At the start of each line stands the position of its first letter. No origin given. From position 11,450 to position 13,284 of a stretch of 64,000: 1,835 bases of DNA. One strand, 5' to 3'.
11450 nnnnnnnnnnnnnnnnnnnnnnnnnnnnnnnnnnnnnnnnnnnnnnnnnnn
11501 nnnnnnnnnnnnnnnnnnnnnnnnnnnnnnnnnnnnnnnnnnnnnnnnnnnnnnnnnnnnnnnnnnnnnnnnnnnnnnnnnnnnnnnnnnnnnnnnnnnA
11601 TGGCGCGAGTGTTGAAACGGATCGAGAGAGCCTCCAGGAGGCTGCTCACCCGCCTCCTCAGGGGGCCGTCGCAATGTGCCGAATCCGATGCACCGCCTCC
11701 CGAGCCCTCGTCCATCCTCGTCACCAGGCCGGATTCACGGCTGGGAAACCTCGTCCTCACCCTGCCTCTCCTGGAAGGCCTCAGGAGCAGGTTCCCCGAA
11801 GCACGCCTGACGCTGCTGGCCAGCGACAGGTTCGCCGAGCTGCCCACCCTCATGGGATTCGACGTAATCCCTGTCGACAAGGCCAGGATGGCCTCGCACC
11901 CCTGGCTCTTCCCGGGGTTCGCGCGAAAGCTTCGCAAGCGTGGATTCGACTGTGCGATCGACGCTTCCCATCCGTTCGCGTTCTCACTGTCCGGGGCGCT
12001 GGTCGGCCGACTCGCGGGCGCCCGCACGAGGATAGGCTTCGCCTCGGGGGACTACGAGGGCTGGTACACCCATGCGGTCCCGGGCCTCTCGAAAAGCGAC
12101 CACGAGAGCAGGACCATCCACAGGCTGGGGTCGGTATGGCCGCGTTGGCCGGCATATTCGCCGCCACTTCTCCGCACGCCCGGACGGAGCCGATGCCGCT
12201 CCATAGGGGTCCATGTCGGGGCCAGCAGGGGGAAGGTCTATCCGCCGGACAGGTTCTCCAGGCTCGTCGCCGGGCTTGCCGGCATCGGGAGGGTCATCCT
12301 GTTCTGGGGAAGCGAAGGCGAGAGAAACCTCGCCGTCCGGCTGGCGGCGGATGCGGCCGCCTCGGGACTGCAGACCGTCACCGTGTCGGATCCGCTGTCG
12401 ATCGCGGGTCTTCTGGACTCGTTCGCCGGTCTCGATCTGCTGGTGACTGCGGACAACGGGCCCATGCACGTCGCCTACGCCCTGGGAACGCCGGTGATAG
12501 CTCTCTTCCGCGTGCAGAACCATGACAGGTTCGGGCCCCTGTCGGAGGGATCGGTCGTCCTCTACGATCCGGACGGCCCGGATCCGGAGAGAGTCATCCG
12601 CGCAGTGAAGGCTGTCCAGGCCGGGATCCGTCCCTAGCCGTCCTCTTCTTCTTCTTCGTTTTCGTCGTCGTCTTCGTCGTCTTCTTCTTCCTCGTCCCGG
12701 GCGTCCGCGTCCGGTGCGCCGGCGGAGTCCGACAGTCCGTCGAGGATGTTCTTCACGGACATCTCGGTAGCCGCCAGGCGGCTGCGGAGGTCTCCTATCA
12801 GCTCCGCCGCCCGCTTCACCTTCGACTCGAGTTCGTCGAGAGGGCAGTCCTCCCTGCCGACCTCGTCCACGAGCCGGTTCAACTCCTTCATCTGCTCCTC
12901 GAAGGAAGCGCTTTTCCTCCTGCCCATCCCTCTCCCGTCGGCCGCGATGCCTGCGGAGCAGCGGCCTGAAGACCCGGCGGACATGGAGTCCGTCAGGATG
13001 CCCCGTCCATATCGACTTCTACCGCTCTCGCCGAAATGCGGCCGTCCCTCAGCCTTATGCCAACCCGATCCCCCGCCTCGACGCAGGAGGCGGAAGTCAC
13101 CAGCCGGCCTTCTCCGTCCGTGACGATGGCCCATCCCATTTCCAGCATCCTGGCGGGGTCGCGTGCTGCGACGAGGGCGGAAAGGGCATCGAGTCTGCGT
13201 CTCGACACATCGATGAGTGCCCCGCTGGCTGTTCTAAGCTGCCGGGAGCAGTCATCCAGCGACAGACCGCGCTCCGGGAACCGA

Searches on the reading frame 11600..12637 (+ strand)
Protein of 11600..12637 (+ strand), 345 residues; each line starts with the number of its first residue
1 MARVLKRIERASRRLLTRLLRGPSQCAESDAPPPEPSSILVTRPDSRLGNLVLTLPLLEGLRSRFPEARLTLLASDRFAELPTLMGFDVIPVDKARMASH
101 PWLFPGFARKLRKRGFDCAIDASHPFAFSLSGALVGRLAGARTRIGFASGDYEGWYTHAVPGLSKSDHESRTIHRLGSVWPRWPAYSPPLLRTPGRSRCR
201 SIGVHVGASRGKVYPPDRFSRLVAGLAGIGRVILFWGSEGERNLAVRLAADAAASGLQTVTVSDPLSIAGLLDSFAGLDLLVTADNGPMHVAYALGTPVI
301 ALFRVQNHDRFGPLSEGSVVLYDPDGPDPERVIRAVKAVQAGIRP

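Call 3: search_protein_families(library=pfam, proteins=[window:11600-12637:+], max_evalue=0.1)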
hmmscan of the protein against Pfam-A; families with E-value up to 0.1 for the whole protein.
window:11600-12637:+ (345 aa): 2 families
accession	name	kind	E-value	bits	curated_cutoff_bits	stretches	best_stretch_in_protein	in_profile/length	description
PF01075.23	Glyco_transf_9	-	1.1e-21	77.7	22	1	211-330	118-236/247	Glycosyltransferase family 9 (heptosyltransferase)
PF02571.20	CbiJ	-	0.0039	17.2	28.6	1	104-132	52-80/234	Precorrin-6x reductase CbiJ/CobK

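Call 4: search_protein_families(library=ncbifam, proteins=[window:11600-12637:+], max_evalue=0.1)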
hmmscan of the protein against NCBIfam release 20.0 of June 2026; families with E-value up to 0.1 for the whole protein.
window:11600-12637:+ (345 aa): 7 families
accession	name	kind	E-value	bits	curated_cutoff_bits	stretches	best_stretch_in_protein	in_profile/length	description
TIGR02193.1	heptsyl_trn_I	equivalog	2.1e-17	63.3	185.3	2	205-323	187-301/320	lipopolysaccharide heptosyltransferase I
TIGR02195.1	heptsyl_trn_II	equivalog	6.6e-10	38.6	134.6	1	203-319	178-298/339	lipopolysaccharide heptosyltransferase II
TIGR02201.1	heptsyl_trn_III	equivalog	2e-09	37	170.2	1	212-323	195-306/344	putative lipopolysaccharide heptosyltransferase III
NF008204.0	PRK10964.1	equivalog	2e-08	33.7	437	1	204-305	184-281/322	lipopolysaccharide heptosyltransferase RfaC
NF007742.0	PRK10422.1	equivalog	7.6e-07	28.3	467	1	278-321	263-306/352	lipopolysaccharide core heptosyltransferase RfaQ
NF008162.0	PRK10916.1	equivalog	1.1e-05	24.9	569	1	212-320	195-304/348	ADP-heptose--LPS heptosyltransferase RfaF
NF005968.0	PRK08057.1-2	equivalog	0.045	13.4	231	1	106-133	56-83/248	cobalt-precorrin-6A reductase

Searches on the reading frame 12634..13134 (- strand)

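Call 36: search_protein_families(library=pfam, proteins=[window:12634-13134:-], max_evalue=0.001)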
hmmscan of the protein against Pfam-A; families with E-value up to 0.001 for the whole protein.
window:12634-13134:- (166 aa): 1 family
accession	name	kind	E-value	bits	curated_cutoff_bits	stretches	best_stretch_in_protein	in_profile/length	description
PF02609.21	Exonuc_VII_S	-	7.3e-08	32.8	24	1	78-128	1-51/52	Exonuclease VII small subunit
